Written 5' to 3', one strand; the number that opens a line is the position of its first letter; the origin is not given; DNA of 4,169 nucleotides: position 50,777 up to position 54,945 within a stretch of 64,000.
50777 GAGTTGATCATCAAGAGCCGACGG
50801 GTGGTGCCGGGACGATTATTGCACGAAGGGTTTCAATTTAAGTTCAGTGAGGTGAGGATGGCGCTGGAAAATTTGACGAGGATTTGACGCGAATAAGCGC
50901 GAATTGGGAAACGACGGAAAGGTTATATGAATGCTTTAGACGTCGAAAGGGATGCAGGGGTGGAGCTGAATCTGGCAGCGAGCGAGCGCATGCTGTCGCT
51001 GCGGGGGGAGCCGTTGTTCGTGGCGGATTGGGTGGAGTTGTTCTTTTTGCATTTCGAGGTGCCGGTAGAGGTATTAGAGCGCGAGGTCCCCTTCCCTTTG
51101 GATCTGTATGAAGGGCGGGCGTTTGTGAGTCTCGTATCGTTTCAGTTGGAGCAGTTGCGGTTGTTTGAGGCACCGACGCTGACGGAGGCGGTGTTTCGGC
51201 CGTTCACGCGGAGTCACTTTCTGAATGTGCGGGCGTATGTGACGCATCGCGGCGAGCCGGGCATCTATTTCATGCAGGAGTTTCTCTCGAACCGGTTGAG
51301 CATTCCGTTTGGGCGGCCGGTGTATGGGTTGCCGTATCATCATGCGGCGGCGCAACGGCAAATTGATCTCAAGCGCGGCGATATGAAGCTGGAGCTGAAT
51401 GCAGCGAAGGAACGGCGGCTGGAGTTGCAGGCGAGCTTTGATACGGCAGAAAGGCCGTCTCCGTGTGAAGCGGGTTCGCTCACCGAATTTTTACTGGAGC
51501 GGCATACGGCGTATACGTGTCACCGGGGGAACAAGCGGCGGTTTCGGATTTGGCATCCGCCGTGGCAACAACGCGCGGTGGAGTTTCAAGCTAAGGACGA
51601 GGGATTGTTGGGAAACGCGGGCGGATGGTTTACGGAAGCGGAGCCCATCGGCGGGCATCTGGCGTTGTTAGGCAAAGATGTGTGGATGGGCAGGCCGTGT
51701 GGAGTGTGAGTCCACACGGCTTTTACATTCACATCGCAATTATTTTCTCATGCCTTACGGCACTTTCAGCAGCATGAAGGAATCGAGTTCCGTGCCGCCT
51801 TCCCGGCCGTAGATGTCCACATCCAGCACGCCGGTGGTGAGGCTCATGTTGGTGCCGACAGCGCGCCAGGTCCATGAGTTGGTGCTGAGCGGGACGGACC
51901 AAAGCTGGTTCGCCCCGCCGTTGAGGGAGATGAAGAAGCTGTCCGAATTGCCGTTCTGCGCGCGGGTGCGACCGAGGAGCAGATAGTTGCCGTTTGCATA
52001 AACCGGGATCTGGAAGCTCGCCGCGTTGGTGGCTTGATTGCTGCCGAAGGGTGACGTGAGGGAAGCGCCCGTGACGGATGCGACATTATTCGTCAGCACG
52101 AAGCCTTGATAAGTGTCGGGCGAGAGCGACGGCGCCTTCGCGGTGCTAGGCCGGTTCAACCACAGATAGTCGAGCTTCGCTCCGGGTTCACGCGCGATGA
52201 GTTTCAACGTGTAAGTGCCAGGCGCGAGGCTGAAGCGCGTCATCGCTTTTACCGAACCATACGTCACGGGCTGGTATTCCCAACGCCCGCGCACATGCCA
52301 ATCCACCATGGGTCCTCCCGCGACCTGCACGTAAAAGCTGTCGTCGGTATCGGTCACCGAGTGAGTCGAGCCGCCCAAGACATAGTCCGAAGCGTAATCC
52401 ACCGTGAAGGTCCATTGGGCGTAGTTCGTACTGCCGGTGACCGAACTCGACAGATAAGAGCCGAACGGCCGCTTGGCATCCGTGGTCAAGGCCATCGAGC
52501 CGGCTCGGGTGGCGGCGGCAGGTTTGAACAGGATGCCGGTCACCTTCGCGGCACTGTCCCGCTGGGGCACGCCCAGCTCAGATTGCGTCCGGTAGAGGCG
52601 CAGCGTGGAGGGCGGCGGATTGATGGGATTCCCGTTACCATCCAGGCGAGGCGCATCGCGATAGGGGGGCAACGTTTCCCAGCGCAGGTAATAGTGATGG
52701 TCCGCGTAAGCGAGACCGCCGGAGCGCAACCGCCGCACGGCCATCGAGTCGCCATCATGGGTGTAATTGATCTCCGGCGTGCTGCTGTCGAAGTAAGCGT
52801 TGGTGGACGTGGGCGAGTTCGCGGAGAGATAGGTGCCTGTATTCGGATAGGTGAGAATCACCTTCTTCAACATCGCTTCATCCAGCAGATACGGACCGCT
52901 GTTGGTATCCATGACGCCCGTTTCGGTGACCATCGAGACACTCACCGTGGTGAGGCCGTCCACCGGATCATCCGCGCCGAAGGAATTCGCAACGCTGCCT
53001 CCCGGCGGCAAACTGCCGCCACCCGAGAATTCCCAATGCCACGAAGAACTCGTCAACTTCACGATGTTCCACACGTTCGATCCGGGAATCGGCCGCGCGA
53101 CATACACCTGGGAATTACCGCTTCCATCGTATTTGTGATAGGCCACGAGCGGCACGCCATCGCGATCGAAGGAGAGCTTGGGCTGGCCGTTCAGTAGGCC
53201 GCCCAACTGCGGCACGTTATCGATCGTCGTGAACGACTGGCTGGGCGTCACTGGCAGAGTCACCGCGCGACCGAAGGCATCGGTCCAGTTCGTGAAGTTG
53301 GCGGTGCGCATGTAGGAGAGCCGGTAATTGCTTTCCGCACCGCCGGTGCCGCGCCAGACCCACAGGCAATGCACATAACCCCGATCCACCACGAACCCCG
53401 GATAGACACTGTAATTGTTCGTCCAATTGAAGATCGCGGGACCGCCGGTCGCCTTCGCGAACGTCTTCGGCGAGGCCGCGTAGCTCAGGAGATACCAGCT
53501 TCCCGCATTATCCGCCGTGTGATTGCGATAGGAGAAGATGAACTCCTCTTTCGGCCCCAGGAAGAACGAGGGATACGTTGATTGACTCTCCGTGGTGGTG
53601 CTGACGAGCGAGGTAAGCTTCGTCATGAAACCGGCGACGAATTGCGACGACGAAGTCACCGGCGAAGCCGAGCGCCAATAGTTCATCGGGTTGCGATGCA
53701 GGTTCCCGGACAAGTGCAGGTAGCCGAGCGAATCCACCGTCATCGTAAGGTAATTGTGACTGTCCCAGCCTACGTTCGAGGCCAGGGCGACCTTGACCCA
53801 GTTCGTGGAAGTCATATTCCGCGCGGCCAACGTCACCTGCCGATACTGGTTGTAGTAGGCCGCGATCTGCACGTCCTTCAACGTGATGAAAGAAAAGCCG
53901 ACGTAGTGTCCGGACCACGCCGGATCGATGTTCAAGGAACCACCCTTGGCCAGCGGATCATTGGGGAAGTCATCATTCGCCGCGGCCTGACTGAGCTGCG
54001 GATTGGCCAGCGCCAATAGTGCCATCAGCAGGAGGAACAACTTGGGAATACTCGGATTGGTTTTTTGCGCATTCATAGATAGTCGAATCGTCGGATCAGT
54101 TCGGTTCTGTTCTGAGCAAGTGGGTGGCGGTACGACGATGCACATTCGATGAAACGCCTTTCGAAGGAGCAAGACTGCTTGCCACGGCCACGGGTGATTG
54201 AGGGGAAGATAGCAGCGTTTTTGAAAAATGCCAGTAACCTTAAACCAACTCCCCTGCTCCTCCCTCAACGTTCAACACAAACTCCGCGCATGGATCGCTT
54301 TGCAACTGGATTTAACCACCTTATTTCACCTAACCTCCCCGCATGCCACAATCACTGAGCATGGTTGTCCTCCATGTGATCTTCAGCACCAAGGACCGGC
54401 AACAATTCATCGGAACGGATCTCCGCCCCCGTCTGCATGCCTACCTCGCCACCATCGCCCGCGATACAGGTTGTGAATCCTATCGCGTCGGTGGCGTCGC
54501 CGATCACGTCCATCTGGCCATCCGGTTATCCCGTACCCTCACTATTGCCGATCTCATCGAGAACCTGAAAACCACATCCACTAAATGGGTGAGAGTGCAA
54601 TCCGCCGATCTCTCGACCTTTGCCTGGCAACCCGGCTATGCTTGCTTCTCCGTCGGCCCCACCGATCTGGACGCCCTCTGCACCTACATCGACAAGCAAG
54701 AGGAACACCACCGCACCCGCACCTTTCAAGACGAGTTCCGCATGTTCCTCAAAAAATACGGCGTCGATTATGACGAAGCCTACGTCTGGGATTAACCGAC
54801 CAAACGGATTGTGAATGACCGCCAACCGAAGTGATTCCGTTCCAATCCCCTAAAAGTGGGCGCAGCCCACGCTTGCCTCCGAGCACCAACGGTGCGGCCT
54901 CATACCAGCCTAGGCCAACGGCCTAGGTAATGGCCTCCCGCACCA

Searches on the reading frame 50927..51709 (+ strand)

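Call 51: search_protein_families(library=pfam, proteins=[window:50927-51709:+], max_evalue=0.001)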
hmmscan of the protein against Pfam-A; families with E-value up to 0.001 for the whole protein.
window:50927-51709:+ (260 aa): 2 families
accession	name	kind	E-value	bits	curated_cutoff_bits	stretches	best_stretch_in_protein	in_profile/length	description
PF09844.14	DUF2071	-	9.8e-39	133.6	27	1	33-233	2-195/212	Uncharacterized conserved protein (COG2071)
PF06314.16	ADC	-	0.00028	20.9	29.8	1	35-141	20-113/238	Acetoacetate decarboxylase (ADC)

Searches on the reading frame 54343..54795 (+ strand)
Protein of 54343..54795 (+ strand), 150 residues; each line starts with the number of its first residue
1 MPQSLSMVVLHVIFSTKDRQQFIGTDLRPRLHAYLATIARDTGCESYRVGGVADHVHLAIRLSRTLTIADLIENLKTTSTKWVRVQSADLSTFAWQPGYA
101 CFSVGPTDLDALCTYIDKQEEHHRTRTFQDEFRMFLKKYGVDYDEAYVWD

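Call 52: search_protein_families(library=pfam, proteins=[window:54343-54795:+], max_evalue=0.001)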
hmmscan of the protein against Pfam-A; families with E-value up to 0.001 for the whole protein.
window:54343-54795:+ (150 aa): 1 family
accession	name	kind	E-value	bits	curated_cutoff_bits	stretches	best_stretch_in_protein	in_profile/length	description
PF01797.21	Y1_Tnp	-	1.2e-23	83.9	23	1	8-119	5-121/121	Transposase IS200 like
